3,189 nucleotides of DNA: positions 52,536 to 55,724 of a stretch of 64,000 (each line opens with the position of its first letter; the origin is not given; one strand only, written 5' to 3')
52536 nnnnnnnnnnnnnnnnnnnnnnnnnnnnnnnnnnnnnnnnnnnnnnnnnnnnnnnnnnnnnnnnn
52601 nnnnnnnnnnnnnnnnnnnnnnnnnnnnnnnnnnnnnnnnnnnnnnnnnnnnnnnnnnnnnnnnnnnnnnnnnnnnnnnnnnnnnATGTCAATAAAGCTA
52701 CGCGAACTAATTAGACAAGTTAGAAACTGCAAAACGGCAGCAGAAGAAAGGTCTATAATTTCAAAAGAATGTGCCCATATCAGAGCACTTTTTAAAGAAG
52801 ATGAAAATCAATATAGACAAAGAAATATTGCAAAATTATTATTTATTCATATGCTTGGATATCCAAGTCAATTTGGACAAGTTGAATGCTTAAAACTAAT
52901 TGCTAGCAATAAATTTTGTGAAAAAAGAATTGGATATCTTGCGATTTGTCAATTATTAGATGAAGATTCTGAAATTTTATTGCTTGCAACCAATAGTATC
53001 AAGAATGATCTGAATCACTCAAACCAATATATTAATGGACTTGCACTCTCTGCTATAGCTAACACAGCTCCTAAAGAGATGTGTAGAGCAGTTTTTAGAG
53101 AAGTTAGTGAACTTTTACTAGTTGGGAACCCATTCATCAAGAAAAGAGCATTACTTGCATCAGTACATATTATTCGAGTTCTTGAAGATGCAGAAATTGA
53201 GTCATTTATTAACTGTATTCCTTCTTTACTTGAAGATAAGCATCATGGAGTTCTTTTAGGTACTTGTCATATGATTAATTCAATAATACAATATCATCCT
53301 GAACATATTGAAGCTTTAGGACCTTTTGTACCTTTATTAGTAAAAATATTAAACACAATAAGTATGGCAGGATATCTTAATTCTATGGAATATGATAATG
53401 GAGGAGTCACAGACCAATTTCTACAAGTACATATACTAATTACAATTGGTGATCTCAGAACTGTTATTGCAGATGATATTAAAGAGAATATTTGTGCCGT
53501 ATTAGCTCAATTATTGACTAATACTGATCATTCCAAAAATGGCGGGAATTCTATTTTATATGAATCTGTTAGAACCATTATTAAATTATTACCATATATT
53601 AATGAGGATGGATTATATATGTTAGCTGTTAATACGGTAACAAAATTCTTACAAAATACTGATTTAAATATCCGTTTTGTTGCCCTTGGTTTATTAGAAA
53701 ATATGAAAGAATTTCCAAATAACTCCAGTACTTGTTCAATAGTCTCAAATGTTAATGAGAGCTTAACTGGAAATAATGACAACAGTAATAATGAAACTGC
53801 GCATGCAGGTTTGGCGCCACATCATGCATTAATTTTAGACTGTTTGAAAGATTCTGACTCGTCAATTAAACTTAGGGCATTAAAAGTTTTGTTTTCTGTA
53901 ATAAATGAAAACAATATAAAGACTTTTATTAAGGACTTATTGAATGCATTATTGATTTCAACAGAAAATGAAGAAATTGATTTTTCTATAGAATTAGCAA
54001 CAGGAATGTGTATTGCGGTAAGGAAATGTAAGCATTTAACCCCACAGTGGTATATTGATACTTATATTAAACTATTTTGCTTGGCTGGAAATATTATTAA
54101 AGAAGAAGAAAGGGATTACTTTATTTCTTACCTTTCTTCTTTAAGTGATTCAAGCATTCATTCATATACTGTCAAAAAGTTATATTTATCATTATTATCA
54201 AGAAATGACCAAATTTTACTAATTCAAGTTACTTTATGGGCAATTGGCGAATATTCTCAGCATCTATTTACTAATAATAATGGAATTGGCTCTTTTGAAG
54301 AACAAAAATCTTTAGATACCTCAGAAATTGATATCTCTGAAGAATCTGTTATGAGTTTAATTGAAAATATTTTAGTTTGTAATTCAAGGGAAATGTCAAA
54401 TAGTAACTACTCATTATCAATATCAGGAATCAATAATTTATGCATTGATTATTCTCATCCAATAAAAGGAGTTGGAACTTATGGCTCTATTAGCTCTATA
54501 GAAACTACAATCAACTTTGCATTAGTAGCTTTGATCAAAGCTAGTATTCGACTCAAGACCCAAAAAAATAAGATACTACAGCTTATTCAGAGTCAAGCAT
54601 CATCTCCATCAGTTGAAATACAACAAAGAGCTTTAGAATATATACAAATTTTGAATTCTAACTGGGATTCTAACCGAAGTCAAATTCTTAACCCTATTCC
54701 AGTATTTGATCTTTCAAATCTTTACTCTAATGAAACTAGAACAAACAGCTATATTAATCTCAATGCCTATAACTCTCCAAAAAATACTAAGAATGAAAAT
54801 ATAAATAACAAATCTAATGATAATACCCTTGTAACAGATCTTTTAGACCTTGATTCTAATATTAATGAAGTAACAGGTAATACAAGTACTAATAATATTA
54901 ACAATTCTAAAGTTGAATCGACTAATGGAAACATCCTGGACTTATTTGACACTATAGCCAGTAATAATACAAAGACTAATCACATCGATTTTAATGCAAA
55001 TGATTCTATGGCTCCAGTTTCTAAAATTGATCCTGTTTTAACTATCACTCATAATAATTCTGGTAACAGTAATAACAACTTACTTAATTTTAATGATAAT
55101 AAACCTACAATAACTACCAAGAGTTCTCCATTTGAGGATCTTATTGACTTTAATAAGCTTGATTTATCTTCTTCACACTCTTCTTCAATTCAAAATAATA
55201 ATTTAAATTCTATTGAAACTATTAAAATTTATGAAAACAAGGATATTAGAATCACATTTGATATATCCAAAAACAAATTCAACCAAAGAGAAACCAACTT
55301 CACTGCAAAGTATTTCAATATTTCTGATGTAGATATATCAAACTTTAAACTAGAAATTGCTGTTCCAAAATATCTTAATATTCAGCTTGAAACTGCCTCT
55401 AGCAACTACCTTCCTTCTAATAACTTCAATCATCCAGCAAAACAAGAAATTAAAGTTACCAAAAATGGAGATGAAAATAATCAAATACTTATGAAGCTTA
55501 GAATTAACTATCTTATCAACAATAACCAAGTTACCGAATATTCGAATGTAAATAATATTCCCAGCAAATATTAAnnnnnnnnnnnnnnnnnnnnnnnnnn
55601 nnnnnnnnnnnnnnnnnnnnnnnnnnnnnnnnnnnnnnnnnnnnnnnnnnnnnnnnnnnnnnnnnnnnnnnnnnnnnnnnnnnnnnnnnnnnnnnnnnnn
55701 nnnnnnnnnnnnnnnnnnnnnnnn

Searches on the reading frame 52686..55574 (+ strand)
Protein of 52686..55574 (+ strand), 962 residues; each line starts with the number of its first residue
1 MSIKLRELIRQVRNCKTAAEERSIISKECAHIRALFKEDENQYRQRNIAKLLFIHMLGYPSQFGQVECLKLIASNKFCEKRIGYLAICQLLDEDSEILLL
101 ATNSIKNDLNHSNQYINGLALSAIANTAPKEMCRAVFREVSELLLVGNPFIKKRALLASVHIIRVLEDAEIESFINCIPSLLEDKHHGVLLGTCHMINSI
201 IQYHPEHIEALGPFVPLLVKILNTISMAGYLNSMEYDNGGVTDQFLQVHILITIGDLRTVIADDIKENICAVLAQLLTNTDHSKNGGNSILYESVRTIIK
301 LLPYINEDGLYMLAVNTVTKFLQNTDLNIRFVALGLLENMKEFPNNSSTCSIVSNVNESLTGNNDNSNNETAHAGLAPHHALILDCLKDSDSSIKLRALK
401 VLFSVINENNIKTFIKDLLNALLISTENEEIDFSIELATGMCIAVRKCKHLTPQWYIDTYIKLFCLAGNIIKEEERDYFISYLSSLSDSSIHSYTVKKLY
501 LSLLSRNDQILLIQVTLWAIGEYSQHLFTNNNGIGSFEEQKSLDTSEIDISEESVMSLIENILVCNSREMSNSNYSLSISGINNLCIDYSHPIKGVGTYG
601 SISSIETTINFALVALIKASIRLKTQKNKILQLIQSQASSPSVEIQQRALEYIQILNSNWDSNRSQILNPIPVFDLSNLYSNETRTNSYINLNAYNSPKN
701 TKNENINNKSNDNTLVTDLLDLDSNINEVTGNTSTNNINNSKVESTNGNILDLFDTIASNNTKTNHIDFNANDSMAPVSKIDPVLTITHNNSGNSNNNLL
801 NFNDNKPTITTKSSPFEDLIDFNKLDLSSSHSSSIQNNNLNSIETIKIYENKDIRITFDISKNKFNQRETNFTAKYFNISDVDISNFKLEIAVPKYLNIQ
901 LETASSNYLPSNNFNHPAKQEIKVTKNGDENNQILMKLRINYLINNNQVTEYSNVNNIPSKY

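Call 13: search_protein_families(library=pfam, proteins=[window:52686-55574:+], max_evalue=0.01)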
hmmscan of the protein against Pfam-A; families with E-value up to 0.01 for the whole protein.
window:52686-55574:+ (962 aa): 2 families
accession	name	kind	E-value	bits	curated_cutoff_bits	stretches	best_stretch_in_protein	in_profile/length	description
PF01602.26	Adaptin_N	-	7.1e-91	305.8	37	1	21-658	1-522/524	Adaptin N terminal region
PF02883.26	Alpha_adaptinC2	-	3.5e-23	82.4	27.6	1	845-959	2-111/111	Adaptin C-terminal domain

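Call 44: find_homologous_proteins(query=window:52686-55574:+, max_evalue=1e-100)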
Query window:52686-55574:+ (962 aa): 2192 proteins with E <= 1e-100 among 8000 candidates; the best 120 are listed.
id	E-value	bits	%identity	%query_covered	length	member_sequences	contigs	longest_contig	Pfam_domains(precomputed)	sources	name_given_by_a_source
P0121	0.0e+0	2048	98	100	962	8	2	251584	PF01602.27,PF02883.27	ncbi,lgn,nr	ncbi:Adaptin N terminal region family protein [Cryptosporidium hominis]|nr:AP-1 complex subunit gamm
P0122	0.0e+0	1844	89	100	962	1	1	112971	PF01602.27,PF02883.27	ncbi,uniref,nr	ncbi:adapter complex 1 gamma subunit [Cryptosporidium sp. chipmunk genotype I]|uniref:adapter comple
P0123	0.0e+0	1728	84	100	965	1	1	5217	PF01602.27,PF02883.27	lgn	-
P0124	0.0e+0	1607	79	100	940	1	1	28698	PF01602.27,PF02883.27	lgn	-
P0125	0.0e+0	1584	78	100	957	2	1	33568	PF01602.27,PF02883.27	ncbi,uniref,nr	ncbi:adapter-protein complex 1 gamma subunit [Cryptosporidium canis]|uniref:AP-1 complex subunit gam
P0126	0.0e+0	1464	72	100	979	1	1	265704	PF01602.27,PF02883.27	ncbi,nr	ncbi:Adapter-related protein complex 1 gamma 2 subunit [Cryptosporidium felis]|nr:Adapter-related pr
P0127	0.0e+0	1321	65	100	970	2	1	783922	PF01602.27,PF02883.27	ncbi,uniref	ncbi:adapter-complex 1 gamma subunit (gamma adaptin) [Cryptosporidium xiaoi]|uniref:AP-1 complex sub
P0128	0.0e+0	1306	65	100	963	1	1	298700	PF01602.27,PF02883.27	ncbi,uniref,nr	ncbi:adapter-protein complex 1 gamma subunit (gamma adaptin) [Cryptosporidium ryanae]|uniref:adapter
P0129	1.4e-290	985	59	75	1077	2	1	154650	PF12717.14,PF01602.27,PF02883.27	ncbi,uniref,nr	ncbi:AP-1 complex subunit gamma protein [Cryptosporidium andersoni]|uniref:AP-1 complex subunit gamm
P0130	1.8e-289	981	54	89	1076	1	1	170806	PF12717.14,PF01602.27,PF02883.27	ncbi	ncbi:putative AP-1 complex subunit gamma protein [Cryptosporidium serpentis]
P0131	6.5e-166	572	42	70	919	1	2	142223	PF12717.14,PF01602.27,PF02883.27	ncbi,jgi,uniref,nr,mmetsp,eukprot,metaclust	ncbi:unnamed protein product [Vitrella brassicaformis CCMP3155]|uniref:AP-1 complex subunit gamma n=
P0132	2.5e-159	551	41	70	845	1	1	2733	PF12717.14,PF01602.27,PF02883.27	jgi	-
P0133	3.5e-158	547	41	70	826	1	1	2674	PF12717.14,PF01602.27,PF02883.27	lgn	-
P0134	1.2e-157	545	40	70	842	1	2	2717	PF12717.14,PF01602.27,PF02883.27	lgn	-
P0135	1.8e-157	544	41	70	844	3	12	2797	PF12717.14,PF01602.27,PF13646.13,PF02883.27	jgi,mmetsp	mmetsp:Transcript_57975/g.101586 ORF Transcript_57975/g.101586 Transcript_57975/m.101586 type:comple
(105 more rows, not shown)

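Call 45: find_encoding_contigs(protein=P0122, flank=10000, max_places=1)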
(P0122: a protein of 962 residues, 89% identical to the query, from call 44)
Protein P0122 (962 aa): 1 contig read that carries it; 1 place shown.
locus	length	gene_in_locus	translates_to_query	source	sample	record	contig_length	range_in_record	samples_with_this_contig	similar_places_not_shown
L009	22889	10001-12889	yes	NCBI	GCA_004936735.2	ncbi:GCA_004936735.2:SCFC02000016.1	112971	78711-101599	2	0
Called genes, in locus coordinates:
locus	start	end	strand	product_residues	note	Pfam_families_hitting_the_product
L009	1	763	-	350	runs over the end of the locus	-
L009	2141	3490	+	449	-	-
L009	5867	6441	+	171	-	-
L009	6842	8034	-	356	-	PF03909:BSD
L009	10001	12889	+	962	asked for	PF01602:Adaptin_N, PF02883:Alpha_adaptinC2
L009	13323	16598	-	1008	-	PF00270:DEAD, PF04851:ResIII, PF00271:Helicase_C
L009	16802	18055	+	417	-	-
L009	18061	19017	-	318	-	PF06058:DCP1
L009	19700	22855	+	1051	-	-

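Call 46: find_encoding_contigs(protein=P0125, flank=10000, max_places=1)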
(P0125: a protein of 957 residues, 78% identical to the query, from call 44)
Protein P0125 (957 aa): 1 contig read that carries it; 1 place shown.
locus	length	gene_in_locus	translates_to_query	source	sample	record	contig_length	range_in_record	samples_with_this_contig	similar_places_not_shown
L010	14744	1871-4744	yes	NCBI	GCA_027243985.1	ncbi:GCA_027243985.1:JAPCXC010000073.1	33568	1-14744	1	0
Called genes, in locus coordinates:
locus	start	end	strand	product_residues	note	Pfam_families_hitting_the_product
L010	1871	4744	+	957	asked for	PF01602:Adaptin_N, PF02883:Alpha_adaptinC2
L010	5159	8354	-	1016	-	PF04851:ResIII, PF00270:DEAD, PF00271:Helicase_C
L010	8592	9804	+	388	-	-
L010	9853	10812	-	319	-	PF06058:DCP1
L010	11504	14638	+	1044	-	-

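Call 47: find_encoding_contigs(protein=P0126, flank=10000, max_places=1)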
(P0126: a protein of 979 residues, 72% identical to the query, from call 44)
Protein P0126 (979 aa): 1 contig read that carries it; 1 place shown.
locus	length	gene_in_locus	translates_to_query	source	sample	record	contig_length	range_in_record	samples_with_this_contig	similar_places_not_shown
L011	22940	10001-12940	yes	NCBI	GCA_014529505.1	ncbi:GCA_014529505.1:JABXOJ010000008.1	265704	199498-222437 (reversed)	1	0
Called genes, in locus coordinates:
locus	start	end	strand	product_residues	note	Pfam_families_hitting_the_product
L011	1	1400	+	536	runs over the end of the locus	PF08216:CTNNBL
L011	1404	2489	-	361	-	-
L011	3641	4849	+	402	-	-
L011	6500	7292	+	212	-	PF13865:FoP_duplication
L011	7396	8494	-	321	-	PF03909:BSD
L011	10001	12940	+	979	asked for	PF01602:Adaptin_N, PF02883:Alpha_adaptinC2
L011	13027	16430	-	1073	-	PF00270:DEAD, PF04851:ResIII (weak), PF00271:Helicase_C, PF09369:MZB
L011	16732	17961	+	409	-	-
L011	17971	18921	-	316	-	PF06058:DCP1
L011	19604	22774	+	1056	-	-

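Call 48: find_encoding_contigs(protein=P0127, flank=10000, max_places=1)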
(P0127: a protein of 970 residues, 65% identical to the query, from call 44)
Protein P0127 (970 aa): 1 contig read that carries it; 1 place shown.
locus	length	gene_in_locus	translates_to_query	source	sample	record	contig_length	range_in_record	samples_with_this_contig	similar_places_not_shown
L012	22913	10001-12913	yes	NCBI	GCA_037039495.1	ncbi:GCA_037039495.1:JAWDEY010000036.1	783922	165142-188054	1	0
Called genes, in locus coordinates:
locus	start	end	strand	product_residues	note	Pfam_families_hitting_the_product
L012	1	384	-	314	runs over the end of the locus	-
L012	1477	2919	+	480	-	-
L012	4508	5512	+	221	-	-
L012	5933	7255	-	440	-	-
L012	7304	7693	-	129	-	PF03909:BSD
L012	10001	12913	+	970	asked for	PF01602:Adaptin_N, PF02883:Alpha_adaptinC2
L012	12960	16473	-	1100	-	PF00270:DEAD, PF04851:ResIII, PF00271:Helicase_C, PF09369:MZB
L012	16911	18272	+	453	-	-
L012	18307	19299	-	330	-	PF06058:DCP1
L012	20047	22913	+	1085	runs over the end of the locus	-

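Call 54: find_encoding_contigs(protein=P0129, flank=10000, max_places=1)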
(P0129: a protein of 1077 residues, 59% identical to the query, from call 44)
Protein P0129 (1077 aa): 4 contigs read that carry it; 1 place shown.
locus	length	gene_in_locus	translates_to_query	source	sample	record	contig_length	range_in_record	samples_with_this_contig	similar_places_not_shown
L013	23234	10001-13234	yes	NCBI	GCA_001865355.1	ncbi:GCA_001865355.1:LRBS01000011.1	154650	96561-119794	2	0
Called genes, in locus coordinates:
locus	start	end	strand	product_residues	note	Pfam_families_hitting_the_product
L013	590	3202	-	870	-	-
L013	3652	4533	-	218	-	PF00069:Pkinase, PF07714:PK_Tyr_Ser-Thr, PF01163:RIO1, PF01636:APH (faint), PF06293:Kdo, PF03109:ABC1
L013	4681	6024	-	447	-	-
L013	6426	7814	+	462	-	PF02403:Seryl_tRNA_N, PF00587:tRNA-synt_2b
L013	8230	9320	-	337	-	PF03798:TRAM_LAG1_CLN8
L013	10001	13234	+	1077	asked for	PF01602:Adaptin_N, PF12717:Cnd1 (faint), PF02883:Alpha_adaptinC2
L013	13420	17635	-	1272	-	PF00270:DEAD, PF04851:ResIII, PF00271:Helicase_C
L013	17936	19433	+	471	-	-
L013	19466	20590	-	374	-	PF06058:DCP1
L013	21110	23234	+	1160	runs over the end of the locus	-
